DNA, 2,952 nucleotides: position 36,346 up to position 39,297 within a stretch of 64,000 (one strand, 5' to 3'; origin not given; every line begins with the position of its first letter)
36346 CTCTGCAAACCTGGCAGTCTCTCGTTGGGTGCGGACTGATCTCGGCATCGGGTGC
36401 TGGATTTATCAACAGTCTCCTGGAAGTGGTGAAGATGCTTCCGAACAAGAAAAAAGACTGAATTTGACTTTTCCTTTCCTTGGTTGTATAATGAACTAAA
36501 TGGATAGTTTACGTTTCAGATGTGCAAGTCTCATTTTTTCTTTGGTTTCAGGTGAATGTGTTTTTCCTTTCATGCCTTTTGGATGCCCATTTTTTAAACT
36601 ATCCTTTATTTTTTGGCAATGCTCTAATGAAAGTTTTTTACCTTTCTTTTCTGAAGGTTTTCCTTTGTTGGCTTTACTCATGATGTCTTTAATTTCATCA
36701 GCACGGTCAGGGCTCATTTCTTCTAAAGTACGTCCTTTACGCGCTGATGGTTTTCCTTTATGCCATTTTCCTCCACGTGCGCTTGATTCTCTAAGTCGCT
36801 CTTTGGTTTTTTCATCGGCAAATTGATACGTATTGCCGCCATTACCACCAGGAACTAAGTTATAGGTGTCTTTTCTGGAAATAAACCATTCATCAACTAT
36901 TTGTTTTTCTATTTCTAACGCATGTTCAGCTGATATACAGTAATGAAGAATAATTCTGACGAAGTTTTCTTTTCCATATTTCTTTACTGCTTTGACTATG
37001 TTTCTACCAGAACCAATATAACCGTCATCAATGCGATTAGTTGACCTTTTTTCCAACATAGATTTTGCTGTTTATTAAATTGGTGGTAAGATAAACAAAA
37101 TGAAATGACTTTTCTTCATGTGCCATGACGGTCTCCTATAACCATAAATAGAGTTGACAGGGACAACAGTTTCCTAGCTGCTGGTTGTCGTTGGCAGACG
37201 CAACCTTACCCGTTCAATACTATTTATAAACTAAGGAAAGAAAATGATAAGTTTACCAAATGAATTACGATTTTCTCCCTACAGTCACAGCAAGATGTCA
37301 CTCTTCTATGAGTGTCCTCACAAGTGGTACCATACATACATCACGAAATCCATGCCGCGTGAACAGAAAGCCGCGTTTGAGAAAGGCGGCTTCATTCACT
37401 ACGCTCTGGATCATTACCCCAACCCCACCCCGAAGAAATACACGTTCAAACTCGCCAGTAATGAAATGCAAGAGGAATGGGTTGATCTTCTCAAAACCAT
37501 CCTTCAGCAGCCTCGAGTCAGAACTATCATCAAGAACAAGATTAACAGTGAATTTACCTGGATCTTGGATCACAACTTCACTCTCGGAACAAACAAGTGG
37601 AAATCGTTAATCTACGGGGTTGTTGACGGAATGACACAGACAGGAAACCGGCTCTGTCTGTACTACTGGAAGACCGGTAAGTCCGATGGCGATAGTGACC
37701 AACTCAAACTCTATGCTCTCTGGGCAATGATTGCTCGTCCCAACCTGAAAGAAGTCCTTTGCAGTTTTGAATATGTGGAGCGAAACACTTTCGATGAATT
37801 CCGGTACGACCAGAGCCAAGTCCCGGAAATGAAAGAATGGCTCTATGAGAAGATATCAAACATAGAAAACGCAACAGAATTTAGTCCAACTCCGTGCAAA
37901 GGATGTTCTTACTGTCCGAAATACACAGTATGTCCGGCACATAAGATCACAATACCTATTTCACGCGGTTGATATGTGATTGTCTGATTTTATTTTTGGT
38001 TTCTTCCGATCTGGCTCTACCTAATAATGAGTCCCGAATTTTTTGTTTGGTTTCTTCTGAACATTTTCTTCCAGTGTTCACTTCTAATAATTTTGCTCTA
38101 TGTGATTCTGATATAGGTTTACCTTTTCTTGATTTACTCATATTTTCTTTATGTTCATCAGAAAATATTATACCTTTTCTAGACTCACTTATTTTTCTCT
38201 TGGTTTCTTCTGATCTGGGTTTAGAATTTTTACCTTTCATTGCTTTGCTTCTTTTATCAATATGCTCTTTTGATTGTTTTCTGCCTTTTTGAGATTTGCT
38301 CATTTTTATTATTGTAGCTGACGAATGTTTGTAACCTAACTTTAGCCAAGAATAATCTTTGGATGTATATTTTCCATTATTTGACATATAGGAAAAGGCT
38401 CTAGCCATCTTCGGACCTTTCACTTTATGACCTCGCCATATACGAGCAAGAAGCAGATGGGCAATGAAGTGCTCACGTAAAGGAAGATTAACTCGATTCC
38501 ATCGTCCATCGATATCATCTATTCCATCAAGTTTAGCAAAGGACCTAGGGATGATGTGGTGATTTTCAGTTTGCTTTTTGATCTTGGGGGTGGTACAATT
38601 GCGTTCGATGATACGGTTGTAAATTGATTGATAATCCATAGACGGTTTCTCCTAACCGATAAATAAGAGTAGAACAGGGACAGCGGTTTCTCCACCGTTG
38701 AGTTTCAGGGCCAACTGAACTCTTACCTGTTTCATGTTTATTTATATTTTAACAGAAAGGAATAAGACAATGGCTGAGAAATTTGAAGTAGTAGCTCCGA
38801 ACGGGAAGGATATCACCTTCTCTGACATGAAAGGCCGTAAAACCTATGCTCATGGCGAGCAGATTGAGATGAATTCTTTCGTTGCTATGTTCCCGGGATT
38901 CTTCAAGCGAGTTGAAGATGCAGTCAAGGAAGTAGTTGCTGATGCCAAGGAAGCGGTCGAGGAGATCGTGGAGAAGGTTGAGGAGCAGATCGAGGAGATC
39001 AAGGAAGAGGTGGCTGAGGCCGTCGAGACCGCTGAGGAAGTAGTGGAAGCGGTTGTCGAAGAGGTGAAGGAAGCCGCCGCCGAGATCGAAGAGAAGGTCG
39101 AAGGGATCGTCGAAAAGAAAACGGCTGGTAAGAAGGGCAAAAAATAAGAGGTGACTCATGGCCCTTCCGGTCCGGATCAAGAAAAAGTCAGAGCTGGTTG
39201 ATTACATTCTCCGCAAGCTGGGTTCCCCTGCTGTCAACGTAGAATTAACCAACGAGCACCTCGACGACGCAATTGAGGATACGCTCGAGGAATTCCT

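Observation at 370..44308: The element's variable loop is matched to the Shine-Dalgarno of its own nuclease: candidate guide/antisense repressor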

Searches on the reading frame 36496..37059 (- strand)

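Call 36: search_protein_families(library=pfam, proteins=[window:36496-37059:-], max_evalue=0.01)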
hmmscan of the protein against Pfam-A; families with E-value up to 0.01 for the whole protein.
window:36496-37059:- (187 aa): 2 families
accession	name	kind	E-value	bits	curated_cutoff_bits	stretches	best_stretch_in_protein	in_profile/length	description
PF07460.16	NUMOD3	-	2.3e-05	24.7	20.4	1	140-177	1-37/37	NUMOD3 motif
PF19835.5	SegE_GIY-YIG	-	0.0057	17.3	25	0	14-53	60-101/123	Putative endonuclease segE, GIY-YIG domain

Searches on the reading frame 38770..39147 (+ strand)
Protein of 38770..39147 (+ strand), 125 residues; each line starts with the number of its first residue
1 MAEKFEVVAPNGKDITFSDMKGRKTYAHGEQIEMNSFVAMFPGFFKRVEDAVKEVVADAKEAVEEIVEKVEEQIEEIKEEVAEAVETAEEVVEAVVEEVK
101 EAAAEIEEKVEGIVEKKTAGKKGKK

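Call 36: search_protein_families(library=pfam, proteins=[window:38770-39147:+], max_evalue=0.01)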
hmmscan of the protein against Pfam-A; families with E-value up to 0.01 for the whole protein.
window:38770-39147:+ (125 aa): 12 families
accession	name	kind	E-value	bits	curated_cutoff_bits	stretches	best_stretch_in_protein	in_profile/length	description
PF01442.23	Apolipoprotein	-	5.1e-07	30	90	1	45-111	105-175/190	Apolipoprotein A1/A4/E domain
PF07464.16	ApoLp-III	-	1.1e-06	29.3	36.3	1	44-116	48-120/146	Apolipophorin-III precursor (apoLp-III)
PF24414.1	DUF7547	-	0.00092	19.7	27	1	52-121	83-152/209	Family of unknown function (DUF7547)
PF03233.18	Cauli_AT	-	0.0023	18.3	24.8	1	42-114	86-162/163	Aphid transmission protein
PF12732.12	YtxH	-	0.0026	18.6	37.5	1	46-81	35-70/71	YtxH-like protein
PF04513.17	Baculo_PEP_C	-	0.0028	18.2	38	1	51-111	24-84/140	Baculovirus polyhedron envelope protein, PEP, C terminus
PF23854.1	DUF7217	-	0.0041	17.3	29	1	50-114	140-204/238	Domain of unknown function (DUF7217)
PF04803.17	Cor1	-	0.0043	17.8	32.1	1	46-106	8-68/132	Cor1/Xlr/Xmr conserved region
PF13725.12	tRNA_bind_2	-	0.0068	16.6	27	1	31-111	129-205/233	Possible tRNA binding domain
PF07889.17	DUF1664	-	0.0082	16.6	34.6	0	55-114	56-121/124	Protein of unknown function (DUF1664)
PF07352.17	Phage_Mu_Gam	-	0.0094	16.3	28.3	0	48-118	4-72/149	Bacteriophage Mu Gam like protein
PF05929.16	Phage_GPO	-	0.0097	16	33.6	0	34-111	173-245/268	Phage capsid scaffolding protein (GPO) serine peptidase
